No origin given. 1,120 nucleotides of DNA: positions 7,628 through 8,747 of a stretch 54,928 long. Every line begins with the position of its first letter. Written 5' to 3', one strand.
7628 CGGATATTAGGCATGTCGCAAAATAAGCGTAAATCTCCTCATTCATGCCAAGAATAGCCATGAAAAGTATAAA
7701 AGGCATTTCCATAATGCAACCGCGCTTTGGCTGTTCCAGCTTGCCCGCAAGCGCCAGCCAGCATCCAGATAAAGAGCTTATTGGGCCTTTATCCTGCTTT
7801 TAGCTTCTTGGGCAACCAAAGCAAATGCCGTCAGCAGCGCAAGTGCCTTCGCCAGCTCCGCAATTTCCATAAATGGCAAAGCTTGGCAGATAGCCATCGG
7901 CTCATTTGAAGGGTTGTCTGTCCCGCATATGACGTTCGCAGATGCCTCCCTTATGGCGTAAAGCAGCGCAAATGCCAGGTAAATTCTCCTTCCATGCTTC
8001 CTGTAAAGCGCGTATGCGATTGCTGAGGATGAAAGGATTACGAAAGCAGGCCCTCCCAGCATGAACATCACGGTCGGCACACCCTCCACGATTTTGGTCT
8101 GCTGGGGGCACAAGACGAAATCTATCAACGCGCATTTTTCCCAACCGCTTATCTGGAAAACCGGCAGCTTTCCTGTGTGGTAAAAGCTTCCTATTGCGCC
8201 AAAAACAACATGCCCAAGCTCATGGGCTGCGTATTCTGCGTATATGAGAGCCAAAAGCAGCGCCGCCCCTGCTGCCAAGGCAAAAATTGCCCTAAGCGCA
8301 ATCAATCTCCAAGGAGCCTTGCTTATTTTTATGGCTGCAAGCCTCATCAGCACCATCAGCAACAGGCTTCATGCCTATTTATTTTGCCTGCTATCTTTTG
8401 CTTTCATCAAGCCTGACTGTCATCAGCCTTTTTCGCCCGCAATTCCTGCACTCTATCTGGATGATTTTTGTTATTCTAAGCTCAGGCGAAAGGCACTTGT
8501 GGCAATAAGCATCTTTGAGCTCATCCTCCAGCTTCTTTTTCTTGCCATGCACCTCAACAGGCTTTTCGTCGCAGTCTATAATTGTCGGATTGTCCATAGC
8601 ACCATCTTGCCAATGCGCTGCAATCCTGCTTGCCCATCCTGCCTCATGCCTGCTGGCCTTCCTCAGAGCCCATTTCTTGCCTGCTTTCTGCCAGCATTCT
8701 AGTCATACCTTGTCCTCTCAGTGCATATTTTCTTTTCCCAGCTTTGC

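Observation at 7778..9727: Orphan Csa3-like CARF-wHTH regulator facing a three-gene cassette of unknown function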

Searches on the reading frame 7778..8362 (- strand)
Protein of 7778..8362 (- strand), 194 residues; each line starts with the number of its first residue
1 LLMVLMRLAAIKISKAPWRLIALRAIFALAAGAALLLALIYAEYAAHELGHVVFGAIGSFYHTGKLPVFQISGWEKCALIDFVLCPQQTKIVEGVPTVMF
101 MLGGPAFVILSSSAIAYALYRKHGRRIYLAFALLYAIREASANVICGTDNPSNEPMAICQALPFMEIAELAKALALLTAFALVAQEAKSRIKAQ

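Call 4: search_protein_families(library=pfam, proteins=[window:7778-8362:-], max_evalue=0.1)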
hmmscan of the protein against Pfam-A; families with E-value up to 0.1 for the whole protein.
window:7778-8362:- (194 aa): 0 families

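Call 8: search_protein_families(library=ncbifam, proteins=[window:7778-8362:-], max_evalue=1)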
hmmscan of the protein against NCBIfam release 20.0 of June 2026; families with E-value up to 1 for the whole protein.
window:7778-8362:- (194 aa): 0 families

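Call 9: search_protein_families(library=padloc, proteins=[window:7778-8362:-], max_evalue=1)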
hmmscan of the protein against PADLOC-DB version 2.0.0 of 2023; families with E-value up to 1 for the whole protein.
window:7778-8362:- (194 aa): 0 families

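Call 39: find_homologous_proteins(query=window:7778-8362:-, max_evalue=0.01)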
Query window:7778-8362:- (194 aa): 5 proteins with E <= 0.01 among 1748 candidates.
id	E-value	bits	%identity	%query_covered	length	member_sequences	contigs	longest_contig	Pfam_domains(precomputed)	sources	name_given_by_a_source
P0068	2.1e-116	404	100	99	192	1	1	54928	-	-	-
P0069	5.8e-44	168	42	99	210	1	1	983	-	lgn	-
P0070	1.1e-18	86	34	76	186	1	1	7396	-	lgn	-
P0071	7.6e-16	76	33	65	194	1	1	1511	-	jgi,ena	-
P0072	9.8e-4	37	27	58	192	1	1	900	-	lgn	-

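Call 52: predict_structure(alignment_id=A1)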
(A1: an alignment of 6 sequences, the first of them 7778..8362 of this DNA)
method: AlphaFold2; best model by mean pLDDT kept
length: 194 residues; sequences in the alignment: 6
mean_pLDDT: 79.9   pTM: 0.71
mean pLDDT of the five models: 79.9, 78.2, 78.1, 75.6, 70.2
residues with pLDDT >= 90: 45; 70-90: 113; 50-70: 32; < 50: 4
segments of 3 or more residues with pLDDT < 50: 1-3
pLDDT, mean of each block of 10 residues (from residue 1): 52 65 75 77 87 90 88 60 67 82 92 89 86 91 89 86 90 83 73 68
secondary structure, 60 per line:
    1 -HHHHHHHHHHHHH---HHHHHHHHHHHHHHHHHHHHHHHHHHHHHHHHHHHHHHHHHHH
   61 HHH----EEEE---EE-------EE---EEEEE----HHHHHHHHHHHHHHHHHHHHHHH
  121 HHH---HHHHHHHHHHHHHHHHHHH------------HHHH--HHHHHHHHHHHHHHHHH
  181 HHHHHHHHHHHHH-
elements in order: H2-14 H18-63 E68-71 E89-93 H98-123 H127-145 H158-161 H164-193

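Call 54: search_protein_representatives(alignment_id=A1)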
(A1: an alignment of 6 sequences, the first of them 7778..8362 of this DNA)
Query: 6 sequences, 195 profile positions. Proteins with E-value up to 0.001 (for the whole library): 144; up to 1e-10: 124; up to 1e-30: 30. The best 144 are listed.
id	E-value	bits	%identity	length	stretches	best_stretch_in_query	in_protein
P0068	2.1e-75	268.8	-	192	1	3-195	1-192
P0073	1.0e-56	207.9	-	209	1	10-194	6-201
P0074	5.6e-48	179.4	-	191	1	13-186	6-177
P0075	1.2e-47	178.3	-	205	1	10-193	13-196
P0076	2.2e-41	157.8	-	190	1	24-188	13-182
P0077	3.4e-40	154.0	-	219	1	6-191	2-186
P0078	4.6e-39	150.3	-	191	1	26-188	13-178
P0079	1.0e-38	149.1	-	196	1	22-182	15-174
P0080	8.9e-38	146.1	-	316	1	24-192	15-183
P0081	1.3e-37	145.5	-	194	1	23-188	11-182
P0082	1.4e-37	145.5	-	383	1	7-191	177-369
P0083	7.9e-37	143.0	-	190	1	24-187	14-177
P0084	8.5e-37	142.9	-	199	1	26-186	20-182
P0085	1.3e-36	142.2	-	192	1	20-181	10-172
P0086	2.7e-36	141.2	-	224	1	23-181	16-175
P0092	9.0e-34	133.0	-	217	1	17-188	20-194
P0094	1.4e-32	129.1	-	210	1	23-190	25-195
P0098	8.2e-32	126.6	-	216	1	14-186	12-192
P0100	7.2e-31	123.5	-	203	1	24-192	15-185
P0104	3.4e-30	121.3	-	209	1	3-192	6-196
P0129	7.1e-24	100.7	-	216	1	19-192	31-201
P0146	7.0e-21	90.9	-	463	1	36-192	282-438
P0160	3.0e-18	82.4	-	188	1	12-182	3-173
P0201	8.7e-10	54.7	-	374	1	19-182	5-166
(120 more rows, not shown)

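Call 56: fold_search(model_id=the predicted structure, library=pdb)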
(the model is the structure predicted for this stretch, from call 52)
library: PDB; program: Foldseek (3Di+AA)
matches with E <= 10: 89; with E <= 0.001: 0
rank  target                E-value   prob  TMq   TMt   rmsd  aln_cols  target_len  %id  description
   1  9le4_C                1.5e+00  0.10  0.19  0.23   8.9        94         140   14  Crystal structure of the MIT-CD complex of STAMBP (released 2025-06-11)
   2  9ayf_Q                1.6e+00  0.08  0.22  0.08  11.2       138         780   14  Structure of human calcium-sensing receptor in complex with Gi1 (miniGi1) protein in detergent (released 2024-04-17)
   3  3kds_F                1.6e+00  0.04  0.17  0.11  11.8       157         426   11  apo-FtsH crystal structure (released 2009-12-01)
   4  6q9b_D5               2.3e+00  0.10  0.24  0.10  11.5       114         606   10  CI Membrane Arm focused refinement from Ovine respiratory SC I+III2 (released 2019-08-21)
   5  5ye5_A                2.3e+00  0.09  0.25  0.12  10.6       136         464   14  structure of endo-lysosomal TRPML1 channel inserting into nanodisc (released 2017-11-15)
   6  7mlu_A                2.3e+00  0.06  0.20  0.13  16.5       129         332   12  Cryo-EM reveals partially and fully assembled native glycine receptors,homomeric pentamer (released 2021-09-29)
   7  9c2f_A                2.5e+00  0.07  0.22  0.07  11.7       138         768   13  Structure of Calcium-Sensing Receptor in complex with positive allosteric modulator '54149 (released 2024-10-02)
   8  9c1p_A                2.6e+00  0.07  0.22  0.08  11.4       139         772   14  Structure of Calcium-Sensing Receptor in complex with positive allosteric modulator '6218 (released 2024-10-02)
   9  9avg_Q                2.6e+00  0.07  0.22  0.08  11.0       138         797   14  Structure of human calcium-sensing receptor in complex with chimeric Gs (miniGis) protein in nanodiscs (released 2024-04-17)
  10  9uyo_B                2.8e+00  0.06  0.22  0.08  11.1       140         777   12  Cryo-EM structure of a class C GPCR (Class 1) (released 2026-03-18)
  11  7wff_E                3.0e+00  0.11  0.23  0.39   6.2        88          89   14  Subcomplexes B,M and L in the Cylic electron transfer supercomplex NDH-PSI from Arabidopsis (released 2022-03-16)
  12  4mxm_B                3.0e+00  0.08  0.18  0.20   8.4        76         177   10  Crystal structure of superantigen pfit (released 2014-09-17)
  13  7ca3_A                3.0e+00  0.08  0.29  0.11  11.2       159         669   14  Cryo-EM structure of human GABA(B) receptor bound to the positive allosteric modulator rac-BHFF (released 2020-11-11)
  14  6nyy_A                3.2e+00  0.03  0.17  0.10  12.4       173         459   13  human m-AAA protease AFG3L2, substrate-bound (released 2019-05-22)
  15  8zkr_A                3.6e+00  0.06  0.23  0.08  12.0       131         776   11  Structure of Polycystin-1/Polycystin-2 complex with phosphatidic acid bound (released 2025-05-21)
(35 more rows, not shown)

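Call 61: list_cluster_members(proteins=[P0073, P0074, P0075, P0076, P0077, P0080, P0082, P0100, P0146, P0160])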
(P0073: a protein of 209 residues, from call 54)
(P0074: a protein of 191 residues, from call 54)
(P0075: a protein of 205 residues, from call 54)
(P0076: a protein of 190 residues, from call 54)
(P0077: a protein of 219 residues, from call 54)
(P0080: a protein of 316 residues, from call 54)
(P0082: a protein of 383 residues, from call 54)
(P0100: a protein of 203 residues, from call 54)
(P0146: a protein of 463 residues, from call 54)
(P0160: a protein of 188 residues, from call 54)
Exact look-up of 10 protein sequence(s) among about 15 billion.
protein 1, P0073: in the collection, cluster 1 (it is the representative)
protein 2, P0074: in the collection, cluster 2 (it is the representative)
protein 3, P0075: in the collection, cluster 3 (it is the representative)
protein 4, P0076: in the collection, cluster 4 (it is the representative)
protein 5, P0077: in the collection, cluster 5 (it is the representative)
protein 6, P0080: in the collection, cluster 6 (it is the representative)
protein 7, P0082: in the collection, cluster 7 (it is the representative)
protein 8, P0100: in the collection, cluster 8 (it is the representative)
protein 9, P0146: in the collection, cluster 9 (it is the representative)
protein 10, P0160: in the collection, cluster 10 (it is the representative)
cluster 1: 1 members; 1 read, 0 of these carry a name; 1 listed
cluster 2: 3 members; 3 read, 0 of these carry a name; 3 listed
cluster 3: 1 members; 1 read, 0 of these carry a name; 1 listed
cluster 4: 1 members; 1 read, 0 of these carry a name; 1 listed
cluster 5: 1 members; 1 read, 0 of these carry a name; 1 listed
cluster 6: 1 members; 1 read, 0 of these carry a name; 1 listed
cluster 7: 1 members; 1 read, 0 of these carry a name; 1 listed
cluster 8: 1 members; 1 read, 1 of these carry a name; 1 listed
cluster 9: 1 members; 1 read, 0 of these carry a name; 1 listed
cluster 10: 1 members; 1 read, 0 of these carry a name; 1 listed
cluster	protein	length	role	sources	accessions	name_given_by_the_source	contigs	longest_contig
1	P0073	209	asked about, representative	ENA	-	-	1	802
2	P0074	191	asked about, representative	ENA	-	-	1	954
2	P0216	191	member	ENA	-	-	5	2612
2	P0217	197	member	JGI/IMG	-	-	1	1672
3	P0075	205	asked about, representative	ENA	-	-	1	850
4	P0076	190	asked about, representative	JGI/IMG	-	-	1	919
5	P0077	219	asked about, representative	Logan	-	-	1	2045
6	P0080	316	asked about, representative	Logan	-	-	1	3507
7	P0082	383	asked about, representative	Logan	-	-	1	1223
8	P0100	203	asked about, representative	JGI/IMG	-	hypothetical protein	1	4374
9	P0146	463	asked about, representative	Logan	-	-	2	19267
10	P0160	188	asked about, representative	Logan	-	-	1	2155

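Call 64: search_protein_families(library=phrogs, proteins=[window:7778-8362:-], max_evalue=0.01)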
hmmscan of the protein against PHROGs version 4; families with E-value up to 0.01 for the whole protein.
window:7778-8362:- (194 aa): 0 families

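Call 96: find_encoding_contigs(protein=P0146, flank=8000, max_places=2)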
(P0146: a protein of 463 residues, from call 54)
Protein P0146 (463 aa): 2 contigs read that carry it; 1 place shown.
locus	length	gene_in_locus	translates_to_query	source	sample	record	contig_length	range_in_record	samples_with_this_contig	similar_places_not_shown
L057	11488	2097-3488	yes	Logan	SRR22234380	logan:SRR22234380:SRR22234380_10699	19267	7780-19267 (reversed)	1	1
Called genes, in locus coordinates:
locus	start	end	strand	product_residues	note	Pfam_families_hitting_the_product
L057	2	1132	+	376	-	?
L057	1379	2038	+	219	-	PF00589:Phage_integrase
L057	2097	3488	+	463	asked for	-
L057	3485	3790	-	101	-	PF13432:TPR_16 (faint), PF13424:TPR_12 (weak), PF13431:TPR_17 (faint), PF00515:TPR_1, PF07719:TPR_2, PF13174:TPR_6 (faint), PF13181:TPR_8, PF13414:TPR_11, +1 more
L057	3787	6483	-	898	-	PF04313:HSDR_N (faint), PF02384:N6_Mtase, PF01170:UPF0020 (faint), PF20473:MmeI_Mtase, PF07669:Eco57I, PF12950:TaqI_C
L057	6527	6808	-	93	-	-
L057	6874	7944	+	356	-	-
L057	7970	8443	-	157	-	-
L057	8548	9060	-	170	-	-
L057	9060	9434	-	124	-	-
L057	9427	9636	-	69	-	-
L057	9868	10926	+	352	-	-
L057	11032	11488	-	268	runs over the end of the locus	PF02230:Abhydrolase_2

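Call 97: find_encoding_contigs(protein=P0070, flank=8000, max_places=2)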
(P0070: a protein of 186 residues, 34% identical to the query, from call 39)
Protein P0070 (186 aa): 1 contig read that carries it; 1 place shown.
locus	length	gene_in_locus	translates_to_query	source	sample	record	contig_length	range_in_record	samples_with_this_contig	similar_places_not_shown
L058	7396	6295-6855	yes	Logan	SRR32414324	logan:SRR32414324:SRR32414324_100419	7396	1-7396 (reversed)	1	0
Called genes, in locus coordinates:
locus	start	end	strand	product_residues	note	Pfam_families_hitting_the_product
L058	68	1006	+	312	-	PF01047:MarR (faint), PF13404:HTH_AsnC-type, PF13412:HTH_24, PF13404:HTH_AsnC-type (weak), PF13412:HTH_24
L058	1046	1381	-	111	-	-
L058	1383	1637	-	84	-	PF04193:PQ-loop (weak), PF07578:LAB_N (weak)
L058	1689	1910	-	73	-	-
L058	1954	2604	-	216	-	PF19810:HFX_2341_N, PF09623:Cas_NE0113 (weak), PF22662:Csa3_N, PF23400:CARF_Card1 (weak), PF01047:MarR, PF08279:HTH_11 (faint), PF13412:HTH_24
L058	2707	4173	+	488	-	PF00004:AAA, PF05729:NACHT (faint), PF13401:AAA_22 (faint), PF20720:nSTAND3, PF00004:AAA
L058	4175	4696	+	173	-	PF17207:MCM_OB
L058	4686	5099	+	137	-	PF02463:SMC_N (weak), PF13175:AAA_15, PF13476:AAA_23, PF13604:AAA_30 (faint)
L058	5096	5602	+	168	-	-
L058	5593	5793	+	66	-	-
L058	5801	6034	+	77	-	-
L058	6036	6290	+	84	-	-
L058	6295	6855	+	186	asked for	-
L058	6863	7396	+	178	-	?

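Call 99: list_cluster_members(proteins=[P0078, P0079, P0081, P0084, P0086, P0092, P0094, P0098, P0104, P0129])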
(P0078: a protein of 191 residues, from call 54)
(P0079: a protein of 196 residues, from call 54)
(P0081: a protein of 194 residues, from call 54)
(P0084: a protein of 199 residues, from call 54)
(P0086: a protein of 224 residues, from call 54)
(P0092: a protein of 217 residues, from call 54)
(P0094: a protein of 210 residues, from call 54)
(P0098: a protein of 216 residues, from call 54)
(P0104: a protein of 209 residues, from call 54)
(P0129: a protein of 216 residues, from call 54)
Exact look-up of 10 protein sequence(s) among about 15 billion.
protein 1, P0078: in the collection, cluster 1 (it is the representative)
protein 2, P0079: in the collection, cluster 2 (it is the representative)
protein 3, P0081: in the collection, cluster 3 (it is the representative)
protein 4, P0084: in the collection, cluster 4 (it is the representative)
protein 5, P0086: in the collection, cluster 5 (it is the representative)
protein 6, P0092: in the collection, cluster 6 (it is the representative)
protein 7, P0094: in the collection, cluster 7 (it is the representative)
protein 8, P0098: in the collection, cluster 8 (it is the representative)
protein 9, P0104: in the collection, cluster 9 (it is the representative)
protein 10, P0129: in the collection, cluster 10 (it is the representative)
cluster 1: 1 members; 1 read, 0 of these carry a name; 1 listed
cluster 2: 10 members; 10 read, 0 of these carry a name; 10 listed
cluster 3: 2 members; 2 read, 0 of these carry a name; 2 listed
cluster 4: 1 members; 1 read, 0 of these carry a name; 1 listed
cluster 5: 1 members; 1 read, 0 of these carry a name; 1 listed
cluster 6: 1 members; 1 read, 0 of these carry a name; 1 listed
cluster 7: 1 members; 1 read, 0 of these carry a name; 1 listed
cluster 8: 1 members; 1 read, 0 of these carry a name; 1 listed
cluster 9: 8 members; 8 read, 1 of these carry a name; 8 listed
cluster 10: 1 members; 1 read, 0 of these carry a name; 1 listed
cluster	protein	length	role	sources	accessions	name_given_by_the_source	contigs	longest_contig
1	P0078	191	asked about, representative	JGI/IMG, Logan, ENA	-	-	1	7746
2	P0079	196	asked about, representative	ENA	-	-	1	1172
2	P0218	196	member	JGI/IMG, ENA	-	-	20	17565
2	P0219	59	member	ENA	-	-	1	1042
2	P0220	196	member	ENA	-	-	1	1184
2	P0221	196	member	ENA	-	-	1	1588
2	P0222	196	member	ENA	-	-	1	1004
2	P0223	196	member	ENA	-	-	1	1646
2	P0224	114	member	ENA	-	-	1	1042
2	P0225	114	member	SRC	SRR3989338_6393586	-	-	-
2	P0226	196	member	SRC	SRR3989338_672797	-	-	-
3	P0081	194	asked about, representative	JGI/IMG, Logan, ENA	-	-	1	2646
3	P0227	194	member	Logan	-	-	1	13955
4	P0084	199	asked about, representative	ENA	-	-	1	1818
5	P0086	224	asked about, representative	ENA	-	-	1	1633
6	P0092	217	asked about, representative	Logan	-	-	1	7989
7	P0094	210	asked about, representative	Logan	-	-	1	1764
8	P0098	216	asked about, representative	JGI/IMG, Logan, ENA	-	-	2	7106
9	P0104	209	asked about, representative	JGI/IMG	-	-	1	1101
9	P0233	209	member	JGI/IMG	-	-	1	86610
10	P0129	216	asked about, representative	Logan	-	-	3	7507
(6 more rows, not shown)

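Call 100: find_encoding_contigs(protein=P0233, flank=9000, max_places=1)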
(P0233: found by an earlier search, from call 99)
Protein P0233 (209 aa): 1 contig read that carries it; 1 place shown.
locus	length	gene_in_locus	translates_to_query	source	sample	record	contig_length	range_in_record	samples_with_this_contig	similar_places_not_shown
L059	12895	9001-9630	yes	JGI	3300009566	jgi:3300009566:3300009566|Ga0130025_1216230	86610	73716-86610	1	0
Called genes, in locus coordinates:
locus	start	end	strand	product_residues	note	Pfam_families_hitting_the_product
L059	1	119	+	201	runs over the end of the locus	PF14947:HTH_45 (weak), PF03683:UPF0175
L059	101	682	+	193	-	-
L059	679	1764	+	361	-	-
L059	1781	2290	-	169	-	PF05869:Dam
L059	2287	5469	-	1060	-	PF27228:MTBMA_p00010_2nd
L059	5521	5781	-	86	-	-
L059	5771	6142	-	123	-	-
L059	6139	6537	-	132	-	-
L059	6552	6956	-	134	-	-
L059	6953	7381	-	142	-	-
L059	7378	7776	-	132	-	-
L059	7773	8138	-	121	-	-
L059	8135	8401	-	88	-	-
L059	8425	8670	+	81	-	-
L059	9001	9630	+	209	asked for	-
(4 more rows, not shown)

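Call 101: find_encoding_contigs(protein=P0218, flank=9000, max_places=1)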
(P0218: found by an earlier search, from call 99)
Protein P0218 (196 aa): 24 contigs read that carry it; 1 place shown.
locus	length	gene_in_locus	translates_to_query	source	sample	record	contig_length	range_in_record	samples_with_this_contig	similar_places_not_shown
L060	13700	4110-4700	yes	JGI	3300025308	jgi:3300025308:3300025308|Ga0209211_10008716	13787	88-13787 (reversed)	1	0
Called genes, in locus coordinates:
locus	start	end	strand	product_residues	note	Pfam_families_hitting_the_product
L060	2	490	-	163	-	?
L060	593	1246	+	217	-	PF04967:HTH_10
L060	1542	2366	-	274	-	-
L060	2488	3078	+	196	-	PF18765:Polbeta (weak)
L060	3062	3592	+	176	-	-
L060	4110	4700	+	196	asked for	-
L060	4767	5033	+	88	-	PF08100:Dimerisation (weak)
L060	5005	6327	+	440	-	PF01555:N6_N4_Mtase, PF01170:UPF0020 (faint), PF08241:Methyltransf_11 (faint)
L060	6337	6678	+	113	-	-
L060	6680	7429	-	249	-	PF15515:MvaI_BcnI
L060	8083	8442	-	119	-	-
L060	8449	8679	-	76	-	-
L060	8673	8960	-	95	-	-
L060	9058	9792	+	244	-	PF01978:TrmB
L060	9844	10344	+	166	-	-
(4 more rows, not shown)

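Call 102: find_encoding_contigs(protein=P0227, flank=9000, max_places=1)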
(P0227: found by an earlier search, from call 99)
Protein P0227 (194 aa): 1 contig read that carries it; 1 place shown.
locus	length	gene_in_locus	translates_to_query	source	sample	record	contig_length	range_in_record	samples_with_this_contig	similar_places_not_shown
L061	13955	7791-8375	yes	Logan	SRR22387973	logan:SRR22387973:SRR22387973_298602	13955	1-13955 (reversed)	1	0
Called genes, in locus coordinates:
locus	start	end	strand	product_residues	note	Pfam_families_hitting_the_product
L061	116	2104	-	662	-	PF00270:DEAD (faint), PF04851:ResIII, PF13604:AAA_30 (faint), PF17757:UvrB_inter, PF27431:UvrB_3rd, PF00271:Helicase_C, PF12344:UvrB, PF02151:UVR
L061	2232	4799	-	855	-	PF00690:Cation_ATPase_N, PF00122:E1-E2_ATPase, PF00702:Hydrolase, PF13246:Cation_ATPase, PF00689:Cation_ATPase_C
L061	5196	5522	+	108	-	PF08979:DUF1894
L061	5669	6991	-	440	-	-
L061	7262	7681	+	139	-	PF01844:HNH (weak), PF14279:HNH_5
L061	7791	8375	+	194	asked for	-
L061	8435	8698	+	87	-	-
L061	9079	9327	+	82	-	-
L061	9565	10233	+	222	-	PF02525:Flavodoxin_2, PF03358:FMN_red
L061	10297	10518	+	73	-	-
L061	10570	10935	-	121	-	PF24318:DUF7490 (faint)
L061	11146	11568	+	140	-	-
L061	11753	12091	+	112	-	PF07883:Cupin_2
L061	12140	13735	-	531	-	PF01541:GIY-YIG, PF27096:UvrC_M, PF02151:UVR (weak), PF22920:UvrC_RNaseH, PF08459:UvrC_RNaseH_dom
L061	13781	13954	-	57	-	?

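Call 116: search_protein_families(library=pfam, proteins=[P0146, P0082, P0080, P0201, L058:2707-4173:+, L058:5096-5602:+, L058:6863-7396:+, L058:1954-2604:-], max_evalue=0.01)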
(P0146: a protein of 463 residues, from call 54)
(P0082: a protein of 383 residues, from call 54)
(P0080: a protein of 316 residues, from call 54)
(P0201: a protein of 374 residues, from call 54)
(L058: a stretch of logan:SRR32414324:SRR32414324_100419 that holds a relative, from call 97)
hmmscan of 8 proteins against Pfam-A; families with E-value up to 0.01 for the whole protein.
P0146 (463 aa): 1 family
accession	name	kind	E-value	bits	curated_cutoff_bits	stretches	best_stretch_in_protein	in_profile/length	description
PF02163.28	Peptidase_M50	-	0.0017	18.2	27.2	0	285-304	3-22/221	Peptidase family M50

P0082 (383 aa): 0 families

P0080 (316 aa): 0 families

P0201 (374 aa): 0 families

L058:2707-4173:+ (488 aa): 12 families
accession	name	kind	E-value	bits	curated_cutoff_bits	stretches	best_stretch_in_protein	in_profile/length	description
PF00004.35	AAA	-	1.3e-25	90.8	21.2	2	288-402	2-126/131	ATPase family associated with various cellular activities (AAA)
PF20720.3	nSTAND3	-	5e-11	43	27.2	1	39-152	17-117/155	Novel STAND NTPase 3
PF13401.12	AAA_22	-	1.2e-07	32.5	27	0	283-322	4-46/130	AAA domain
PF05729.18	NACHT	-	5.3e-06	26.8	26.7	0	41-78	2-41/167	NACHT domain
PF17862.7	AAA_lid_3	-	2.5e-05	24.2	27.2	1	432-471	5-44/45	AAA+ lid domain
PF00910.28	RNA_helicase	-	3.3e-05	24.8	21.5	0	43-74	2-33/105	RNA helicase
PF24883.2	NPHP3_N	-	4.4e-05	24.2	24.8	1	39-68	22-51/164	Nephrocystin 3, N-terminal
PF05673.19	DUF815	-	0.00051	19.7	23.8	1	38-159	53-163/249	Protein of unknown function (DUF815)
PF03193.22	RsgA_GTPase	-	0.00052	20.3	30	0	267-323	88-145/174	RsgA GTPase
PF13191.12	AAA_16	-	0.0014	19.6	32.6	0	41-67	26-53/167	AAA ATPase domain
PF13671.12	AAA_33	-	0.0023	18.7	27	0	42-81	2-39/143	AAA domain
PF07728.20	AAA_5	-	0.0041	17.6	22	0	42-67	2-28/139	AAA domain (dynein-related subfamily)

L058:5096-5602:+ (168 aa): 0 families

L058:6863-7396:+ (178 aa): 2 families
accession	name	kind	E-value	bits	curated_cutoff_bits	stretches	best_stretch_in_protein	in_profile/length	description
PF12705.13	PDDEXK_1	-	1e-18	68.6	22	1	4-175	2-166/247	PD-(D/E)XK nuclease superfamily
PF08696.17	Dna2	-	0.0068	16.6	22.4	1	7-109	59-159/204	DNA replication factor Dna2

L058:1954-2604:- (216 aa): 17 families
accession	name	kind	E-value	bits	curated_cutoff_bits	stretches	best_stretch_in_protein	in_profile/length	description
PF19810.5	HFX_2341_N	-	1.7e-14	54.7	30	1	32-137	14-118/120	HFX_2341-like, N-terminal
PF13412.12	HTH_24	-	2e-09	37.3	21.9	1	153-199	1-47/48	Winged helix-turn-helix DNA-binding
PF01047.28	MarR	-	4.5e-09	36.5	24.6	1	153-202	1-50/59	MarR family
PF23400.1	CARF_Card1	-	1.2e-06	29.1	24.6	1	42-146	28-130/146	Card1 CARF domain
PF09623.16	Cas_NE0113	-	1.1e-05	25.7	23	1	58-160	56-160/208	CRISPR-associated protein NE0113 (Cas_NE0113)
PF08279.18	HTH_11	-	1.7e-05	25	25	1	157-205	2-54/55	HTH domain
PF22662.2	Csa3_N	-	1.8e-05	25.2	27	1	41-125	26-111/120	Csa3 CRISPR-associated Rossmann-like domain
PF01978.25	TrmB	-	7e-05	23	25.6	1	151-204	4-57/68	Sugar-specific transcriptional regulator TrmB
PF25212.1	HVO_A0114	-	7.9e-05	22.8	27.6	1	152-204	19-71/84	HVO_A0114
PF25213.1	HVO_A0261_N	-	0.00012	22.3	35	1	155-213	11-69/86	HVO_A0261 N-terminal domain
PF12802.13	MarR_2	-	0.00028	21.4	27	1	153-203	3-54/61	MarR family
PF14947.12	HTH_45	-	0.00099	19.5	25.5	1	159-212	10-63/77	Winged helix-turn-helix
PF13463.12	HTH_27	-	0.0026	18.4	22.2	1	153-211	1-68/68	Winged helix DNA-binding domain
PF09339.16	HTH_IclR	-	0.0027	17.9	22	1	160-202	8-51/52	IclR helix-turn-helix domain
PF09651.16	Cas_APE2256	-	0.0028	18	24.8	1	77-149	70-136/136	CRISPR-associated protein (Cas_APE2256)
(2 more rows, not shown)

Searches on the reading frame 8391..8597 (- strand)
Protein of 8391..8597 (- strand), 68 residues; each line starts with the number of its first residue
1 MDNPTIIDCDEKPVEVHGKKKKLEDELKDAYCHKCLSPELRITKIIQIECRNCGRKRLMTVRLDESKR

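Call 4: search_protein_families(library=pfam, proteins=[window:8391-8597:-], max_evalue=0.1)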
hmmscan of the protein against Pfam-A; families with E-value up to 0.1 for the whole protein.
window:8391-8597:- (68 aa): 4 families
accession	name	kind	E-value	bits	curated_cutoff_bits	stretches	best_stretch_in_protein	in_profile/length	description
PF25352.1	PH_ULP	-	0.029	14.8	27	1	32-63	39-70/120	Ubiquitin-like protease PH domain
PF19133.5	DUF5816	-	0.034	14.8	26.9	1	31-58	36-63/72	Family of unknown function (DUF5816)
PF23071.1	DUF7044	-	0.049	14.3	27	1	14-56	38-81/94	Domain of unknown function (DUF7044)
PF24463.1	DUF7577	-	0.057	13.5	28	0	31-38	18-25/27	Domain of unknown function (DUF7577)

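Call 8: search_protein_families(library=ncbifam, proteins=[window:8391-8597:-], max_evalue=1)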
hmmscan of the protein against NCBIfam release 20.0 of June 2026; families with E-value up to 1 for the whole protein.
window:8391-8597:- (68 aa): 0 families

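Call 9: search_protein_families(library=padloc, proteins=[window:8391-8597:-], max_evalue=1)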
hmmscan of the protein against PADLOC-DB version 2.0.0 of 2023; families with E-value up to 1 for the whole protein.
window:8391-8597:- (68 aa): 2 families
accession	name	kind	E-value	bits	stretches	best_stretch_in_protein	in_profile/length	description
PDLC04162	HEC-08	-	0.0094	13.1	1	9-60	209-256/358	-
PDLC03134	Specificity_I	-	0.049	10.4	1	6-44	372-410/428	Type I specificity subunit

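Call 64: search_protein_families(library=phrogs, proteins=[window:8391-8597:-], max_evalue=0.01)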
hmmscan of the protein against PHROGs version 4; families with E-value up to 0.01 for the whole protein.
window:8391-8597:- (68 aa): 0 families
